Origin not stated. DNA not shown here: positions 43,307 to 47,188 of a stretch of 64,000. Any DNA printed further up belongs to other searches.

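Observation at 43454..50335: Giant 2,293-aa protein that is largely domain-orphan, with a GLUG-like N-terminal region and a T9SS-like tail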

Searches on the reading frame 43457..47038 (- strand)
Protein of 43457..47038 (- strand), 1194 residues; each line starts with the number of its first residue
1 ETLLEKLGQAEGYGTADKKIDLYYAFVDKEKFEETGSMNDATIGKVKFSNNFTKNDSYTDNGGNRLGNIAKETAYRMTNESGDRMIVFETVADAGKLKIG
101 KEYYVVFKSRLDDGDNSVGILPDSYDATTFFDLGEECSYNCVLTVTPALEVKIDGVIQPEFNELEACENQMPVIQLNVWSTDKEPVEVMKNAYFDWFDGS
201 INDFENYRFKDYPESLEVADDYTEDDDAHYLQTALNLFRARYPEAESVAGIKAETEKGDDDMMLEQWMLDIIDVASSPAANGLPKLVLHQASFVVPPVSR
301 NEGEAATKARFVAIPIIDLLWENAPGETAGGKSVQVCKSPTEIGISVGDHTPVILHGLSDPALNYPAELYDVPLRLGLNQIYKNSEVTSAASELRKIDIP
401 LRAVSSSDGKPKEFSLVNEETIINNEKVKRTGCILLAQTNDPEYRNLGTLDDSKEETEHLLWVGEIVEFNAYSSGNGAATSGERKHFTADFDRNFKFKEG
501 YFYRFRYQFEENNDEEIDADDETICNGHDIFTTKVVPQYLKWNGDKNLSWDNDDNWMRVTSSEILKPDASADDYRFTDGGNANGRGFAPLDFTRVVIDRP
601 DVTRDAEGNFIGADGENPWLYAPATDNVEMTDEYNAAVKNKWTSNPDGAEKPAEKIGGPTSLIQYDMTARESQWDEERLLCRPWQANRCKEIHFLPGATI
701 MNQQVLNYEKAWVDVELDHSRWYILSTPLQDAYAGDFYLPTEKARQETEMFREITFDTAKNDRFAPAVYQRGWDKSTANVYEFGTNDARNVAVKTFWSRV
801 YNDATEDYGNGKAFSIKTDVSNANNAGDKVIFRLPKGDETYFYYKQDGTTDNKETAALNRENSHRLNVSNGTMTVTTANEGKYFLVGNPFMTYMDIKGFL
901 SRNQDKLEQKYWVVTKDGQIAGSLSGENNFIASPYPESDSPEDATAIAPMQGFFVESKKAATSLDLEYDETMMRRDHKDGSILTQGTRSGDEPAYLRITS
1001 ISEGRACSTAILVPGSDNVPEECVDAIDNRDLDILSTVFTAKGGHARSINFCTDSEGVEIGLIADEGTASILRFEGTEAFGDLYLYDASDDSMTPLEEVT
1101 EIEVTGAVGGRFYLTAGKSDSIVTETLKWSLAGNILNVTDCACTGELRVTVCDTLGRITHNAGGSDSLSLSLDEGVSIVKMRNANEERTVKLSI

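Call 41: predict_structure(alignment_id=A3)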
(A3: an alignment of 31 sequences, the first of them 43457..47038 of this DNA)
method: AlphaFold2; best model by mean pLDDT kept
length: 1194 residues; sequences in the alignment: 31
mean_pLDDT: 78.0   pTM: 0.75
mean pLDDT of the five models: 78.0, 76.8, 72.9, 71.7, 70.2
residues with pLDDT >= 90: 234; 70-90: 667; 50-70: 198; < 50: 95
segments of 3 or more residues with pLDDT < 50: 113-118, 323-332, 476-481, 515-521, 649-654, 803-807, 844-846, 856-863, 936-942, 977-981, 984-992, 1118-1125
pLDDT, mean of each block of 10 residues (from residue 1): 64 78 83 76 83 87 82 84 83 78 80 47 64 59 84 89 84 91 79 93 90 80 70 92 87 82 90 88 88 88 79 84 44 70 88 90 84 92 60 84 86 89 89 94 90 88 95 57 82 89 94 55 78 95 85 91 84 79 88 89 64 70 77 86 73 62 92 85 92 86 83 81 72 53 68 70 63 62 61 69 48 72 69 68 49 49 61 79 83 86 90 79 73 55 69 87 88 63 45 73 84 67 83 84 84 82 88 83 82 83 85 68 58 85 81 82 84 85 81 78
secondary structure, 60 per line:
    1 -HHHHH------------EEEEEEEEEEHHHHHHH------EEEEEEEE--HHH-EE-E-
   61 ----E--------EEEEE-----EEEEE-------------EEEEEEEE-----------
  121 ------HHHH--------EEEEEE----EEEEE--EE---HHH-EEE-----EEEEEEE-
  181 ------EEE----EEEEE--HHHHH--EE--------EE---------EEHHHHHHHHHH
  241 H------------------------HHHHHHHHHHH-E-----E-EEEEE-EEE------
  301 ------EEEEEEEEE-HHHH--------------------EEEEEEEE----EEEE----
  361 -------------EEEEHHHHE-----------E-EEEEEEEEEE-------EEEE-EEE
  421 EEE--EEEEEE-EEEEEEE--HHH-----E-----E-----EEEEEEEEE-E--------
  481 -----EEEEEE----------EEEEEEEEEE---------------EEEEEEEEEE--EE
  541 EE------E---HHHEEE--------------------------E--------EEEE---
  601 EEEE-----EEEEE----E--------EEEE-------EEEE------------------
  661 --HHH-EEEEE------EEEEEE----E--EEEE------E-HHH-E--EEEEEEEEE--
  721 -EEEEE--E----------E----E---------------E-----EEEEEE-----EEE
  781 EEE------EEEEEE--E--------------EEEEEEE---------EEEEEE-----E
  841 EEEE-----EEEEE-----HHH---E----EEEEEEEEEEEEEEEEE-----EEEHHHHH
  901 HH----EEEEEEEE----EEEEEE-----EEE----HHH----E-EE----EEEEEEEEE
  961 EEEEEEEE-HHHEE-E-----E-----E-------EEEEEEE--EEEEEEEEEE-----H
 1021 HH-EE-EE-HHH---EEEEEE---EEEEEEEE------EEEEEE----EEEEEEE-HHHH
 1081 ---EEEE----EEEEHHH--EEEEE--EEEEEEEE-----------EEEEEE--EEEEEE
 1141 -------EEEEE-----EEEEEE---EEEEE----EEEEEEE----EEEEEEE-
elements in order (helices of 4 or more, strands of 3 or more residues): H2-6 E19-28 H29-35 E42-49 E74-78 E84-88 E102-109 H127-130 E139-144 E149-153 E165-167 E173-179 E187-189 E194-198 H201-205 H231-241 H266-276 E286-290 E292-294 E307-315 H317-320 E341-348 E353-356 E374-377 H378-381 E396-405 E413-416 E418-423 E426-431 E433-439 E462-470 E486-491 E502-511 E527-536 E539-542 E556-558 E594-597 E601-604 E610-614 E628-631 E639-642 E667-671 E678-683 E691-694 E710-718 E722-726 E767-772 E778-783 E790-795 E813-819 E829-834 E840-844 E850-854 E871-887 E893-895 H896-902 E907-914 E919-924 E930-932 E952-968 E996-1002 E1005-1014 E1036-1041 E1045-1052 E1059-1064 E1069-1075 H1077-1080 E1084-1087 E1092-1095 E1101-1105 E1108-1115 E1127-1132 E1135-1140 E1148-1152 E1158-1163 E1167-1171 E1176-1182 E1187-1193

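Call 44: fold_search(model_id=the predicted structure, library=pdb)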
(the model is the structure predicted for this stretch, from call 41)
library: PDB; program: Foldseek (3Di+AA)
matches with E <= 10: 1226; with E <= 0.001: 13
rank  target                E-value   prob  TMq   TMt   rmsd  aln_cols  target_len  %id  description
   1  9ozi_A                1.0e-05  0.16  0.06  0.05  50.0      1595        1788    8  Cryo-EM structure of chicken ROS1 in apo-state. This is the complete map and model. (released 2026-02-25)
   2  9flp_A                3.1e-05  0.18  0.06  0.07  96.5      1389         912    7  CryoEM structure of the neck (1403-2314) in the grappling hook protein A (GhpA) in the bacterium Aureispira sp. CCB-QB (released 2024-10-16)
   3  5a42                  6.4e-05  0.25  0.08  0.07  40.8      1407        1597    8  Cryo-EM single particle 3D reconstruction of the native conformation of E. coli alpha-2-macroglobulin (ECAM) (released 2015-07-29)
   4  3pvm_B                8.8e-05  0.20  0.10  0.10  39.2      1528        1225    9  Structure of Complement C5 in Complex with CVF (released 2011-01-19)
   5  9fly_A                1.3e-04  0.21  0.06  0.08  72.1      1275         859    8  CryoEM structure of the base (4151-5009) in the grappling hook protein A (GhpA) in the bacterium Aureispira sp. CCB-QB (released 2024-10-16)
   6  9pwq_A                1.8e-04  0.13  0.07  0.05  40.7      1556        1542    7  Cryo-EM structure of receptor tyrosine kinase ROS1 extracellular domain in complex with NELL2 (released 2026-02-25)
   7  7ptp_A                4.0e-04  0.25  0.08  0.11  31.6      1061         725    8  In-situ structure of pentameric S-layer protein (released 2021-12-15)
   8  7s62                  4.2e-04  0.15  0.07  0.07  45.9      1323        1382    7  Locally refined protomer structure of native-form oocyte/egg Alpha-2-Macroglobulin (A2Moo) tetramer (released 2022-01-05)
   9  8k53_A                5.1e-04  0.12  0.06  0.08  38.7      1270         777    8  Structure of the Dimeric Human CNTN2 Ig 1-6-FNIII 1-2 Domain in an Asymmetric State (released 2023-12-06)
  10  6tav_A                5.7e-04  0.25  0.10  0.09  46.1      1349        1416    7  Crystal structure of endopeptidase-induced alpha2-macroglobulin (released 2021-05-12)
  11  5lcv_A                6.0e-04  0.18  0.04  0.11  32.5       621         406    9  Structural basis of Zika and Dengue virus potent antibody cross-neutralization (released 2016-07-06)
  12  5lcv_B                8.2e-04  0.33  0.05  0.13  30.4       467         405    9  Structural basis of Zika and Dengue virus potent antibody cross-neutralization (released 2016-07-06)
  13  7a3u_A                9.1e-04  0.18  0.04  0.12  32.3       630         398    8  Crystal structure of Zika virus envelope glycoprotein in complex with the divalent F(ab')2 fragment of the broadly neu (released 2021-12-08)
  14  3f85                  1.0e-03  0.47  0.08  0.16  27.4       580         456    9  Structure of fusion complex of homo trimeric major pilin subunits CfaB of CFA/I fimbirae from ETEC E. coli (released 2009-08-11)
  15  3sd2                  1.1e-03  1.00  0.06  0.68   2.0        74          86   16  Crystal structure of a putative member of duf3244 protein family (BT_3571) from Bacteroides thetaiotaomicron vpi-5482 at (released 2011-06-29)
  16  7pq4_MODEL_1_A        1.1e-03  1.00  0.05  0.60   4.8        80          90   19  NMR Structure of RgpB C-terminal Domain (released 2022-09-28)
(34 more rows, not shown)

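Call 66: search_protein_representatives(alignment_id=A5)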
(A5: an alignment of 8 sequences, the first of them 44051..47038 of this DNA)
Query: 8 sequences, 962 profile positions. Proteins with E-value up to 0.001 (for the whole library): 2579; up to 1e-10: 1473; up to 1e-30: 798. The best 150 are listed.
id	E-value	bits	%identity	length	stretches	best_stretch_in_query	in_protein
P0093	0.0e+00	1280.4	-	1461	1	1-961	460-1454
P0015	0.0e+00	1125.9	-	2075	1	1-959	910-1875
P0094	0.0e+00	1051.9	-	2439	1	1-954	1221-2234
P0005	0.0e+00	1038.7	-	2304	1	1-956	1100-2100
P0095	0.0e+00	1028.5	-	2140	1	2-946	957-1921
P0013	0.0e+00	1026.0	-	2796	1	1-957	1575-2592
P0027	1.1e-296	1003.4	-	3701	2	7-957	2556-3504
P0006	1.5e-284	963.2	-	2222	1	2-956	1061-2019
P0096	6.0e-282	954.6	-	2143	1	2-946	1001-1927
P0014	6.1e-280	948.0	-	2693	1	8-959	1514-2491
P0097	1.1e-270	917.3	-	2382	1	1-944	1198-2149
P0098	4.0e-270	915.5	-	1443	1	2-940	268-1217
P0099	2.8e-269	912.7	-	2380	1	1-940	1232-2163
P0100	3.8e-267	905.6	-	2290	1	8-942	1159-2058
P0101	8.4e-264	894.6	-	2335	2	2-943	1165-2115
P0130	4.1e-228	776.4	-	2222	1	1-939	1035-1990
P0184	1.6e-195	668.5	-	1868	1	3-951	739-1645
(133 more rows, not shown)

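Call 67: find_related_loci(query=A5, collection=genome_contigs, flank=10000)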
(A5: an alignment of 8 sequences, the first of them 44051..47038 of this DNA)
Query A5 (996 aa) in genome_contigs; peptide patterns used: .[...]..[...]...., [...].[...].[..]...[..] (x = any residue, [..] = any of these).
375 stretches matched a pattern; 189 encode a relative of the query (tblastn E <= 1e-3); the best 80 are kept; 80 distinct loci.
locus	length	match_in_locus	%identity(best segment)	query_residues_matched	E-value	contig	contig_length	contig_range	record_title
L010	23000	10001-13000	62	1-988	0e+0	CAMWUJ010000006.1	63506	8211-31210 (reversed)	MAG TPA_asm: uncultured Porphyromonadaceae bacterium isolate SRR14411333_bin.1_metawrap_v1.3_MAG genome assembly, contig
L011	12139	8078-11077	42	1-989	0e+0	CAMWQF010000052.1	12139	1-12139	MAG TPA_asm: uncultured Porphyromonadaceae bacterium isolate SRR14411266_bin.4_metawrap_v1.3_MAG genome assembly, contig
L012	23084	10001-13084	42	1-993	0e+0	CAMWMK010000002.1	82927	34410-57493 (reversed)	MAG TPA_asm: uncultured Porphyromonadaceae bacterium isolate SRR14411336_bin.18_metawrap_v1.3_MAG genome assembly, conti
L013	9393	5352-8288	41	1-989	0e+0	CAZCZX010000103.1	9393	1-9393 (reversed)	MAG TPA_asm: uncultured Sangeribacter sp. isolate SRP199465_co2_475 genome assembly, contig: NODE_23095_length_9393_cov_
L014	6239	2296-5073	39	1-978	0e+0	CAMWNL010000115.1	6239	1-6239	MAG TPA_asm: uncultured Bacteroidales bacterium isolate SRR14411242_bin.1_metawrap_v1.3_MAG genome assembly, contig: NOD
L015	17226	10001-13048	43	1-989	0e+0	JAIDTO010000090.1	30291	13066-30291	MAG: Muribaculaceae bacterium isolate SC0367_S14_15 SC0367_S14_15_contig_90, whole genome shotgun sequence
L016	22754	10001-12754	37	1-972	4e-178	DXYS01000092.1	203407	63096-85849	MAG TPA_asm: Bacteroidales bacterium isolate HRGM_Genome_3953 HRGM_Genome_3953_92, whole genome shotgun sequence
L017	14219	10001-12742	37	3-981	1e-175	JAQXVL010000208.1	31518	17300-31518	MAG: Bacteroidales bacterium isolate SUG1559 k141_332248, whole genome shotgun sequence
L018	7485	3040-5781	36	3-981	1e-174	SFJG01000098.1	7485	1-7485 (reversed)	MAG: Bacteroidales bacterium isolate W1P29.026 Contig3996, whole genome shotgun sequence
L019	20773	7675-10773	38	2-990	0e+0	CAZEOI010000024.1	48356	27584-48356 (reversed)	MAG TPA_asm: uncultured Sangeribacter sp. isolate ERP125879_co2_35 genome assembly, contig: NODE_252_length_48356_cov_13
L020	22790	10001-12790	36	1-973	4e-164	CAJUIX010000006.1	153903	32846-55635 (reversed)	MAG TPA_asm: uncultured Duncaniella sp. isolate MGBC142332 genome assembly, contig: MGBC142332.6, whole genome shotgun s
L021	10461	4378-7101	36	1-963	4e-163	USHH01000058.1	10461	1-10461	uncultured Bacteroidales bacterium isolate UMGS1714 genome assembly, contig: NODE_3617_length_10461_cov_4.792235, whole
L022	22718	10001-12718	35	1-989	9e-159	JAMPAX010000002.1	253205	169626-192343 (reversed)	MAG: Muribaculaceae bacterium isolate NALB_7813_4 Scaffold_#2__SCF_002___253205_bp, whole genome shotgun sequence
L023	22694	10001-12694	35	7-976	5e-157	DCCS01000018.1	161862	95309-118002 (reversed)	MAG TPA_asm: Prevotellaceae bacterium UBA1075 UBA1075_contig_447, whole genome shotgun sequence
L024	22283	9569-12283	35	1-973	2e-154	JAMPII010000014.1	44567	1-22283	MAG: Muribaculaceae bacterium isolate NALB_7963_4 Scaffold_#14__SCF_014___44567_bp, whole genome shotgun sequence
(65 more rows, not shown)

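Call 82: fold_search(model_id=the predicted structure, library=viral)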
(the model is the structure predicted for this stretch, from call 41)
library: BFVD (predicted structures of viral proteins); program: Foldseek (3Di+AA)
matches with E <= 10: 736; with E <= 0.001: 13
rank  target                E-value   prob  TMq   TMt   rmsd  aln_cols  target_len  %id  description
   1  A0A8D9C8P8            1.4e-15  1.00  0.21  0.39  22.7       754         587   11  Putative hemin binding protein [uncultured marine phage]
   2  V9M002                6.2e-07  0.91  0.08  0.12  37.5      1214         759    6  Uncharacterized protein [Vibrio phage VP4B]
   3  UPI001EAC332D         3.1e-06  0.23  0.07  0.06  49.7      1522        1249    7  (no name look-up for this kind of identifier)
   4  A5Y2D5                1.3e-05  0.72  0.06  0.09  25.4       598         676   10  (no name in the UniProt tables at hand)
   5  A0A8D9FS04            1.4e-05  0.15  0.05  0.05  58.8      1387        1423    7  Putative signaling protein [uncultured marine phage]
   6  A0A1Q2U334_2          6.0e-05  0.16  0.07  0.08  40.4      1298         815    9  Big-1 domain-containing protein [Vibrio phage pTD1]
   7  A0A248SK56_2          1.3e-04  0.18  0.08  0.08  46.2      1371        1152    9  (no name in the UniProt tables at hand)
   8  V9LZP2                2.8e-04  0.21  0.07  0.08  35.9       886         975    9  Uncharacterized protein [Vibrio phage VP4B]
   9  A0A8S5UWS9            3.7e-04  0.12  0.06  0.07  47.2      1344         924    7  Uncharacterized protein [Siphoviridae sp. ctzO58]
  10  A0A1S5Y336            4.3e-04  0.47  0.06  0.11  23.0       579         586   10  Uncharacterized protein [uncultured archaeal virus]
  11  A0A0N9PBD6            4.5e-04  0.54  0.05  0.05  26.8       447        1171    9  (no name in the UniProt tables at hand)
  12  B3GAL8                5.0e-04  0.18  0.05  0.06  44.4       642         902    8  AMDV3_2 [uncultured virus]
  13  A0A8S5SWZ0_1          6.5e-04  0.35  0.11  0.13  27.9       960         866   10  Uncharacterized protein [Siphoviridae sp. ctZHD14]
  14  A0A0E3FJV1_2          1.1e-03  0.08  0.06  0.07  45.5      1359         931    7  Virion structural protein [Synechococcus phage ACG-2014j]
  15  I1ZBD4                1.3e-03  0.77  0.10  0.24  19.7       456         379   10  (no name in the UniProt tables at hand)
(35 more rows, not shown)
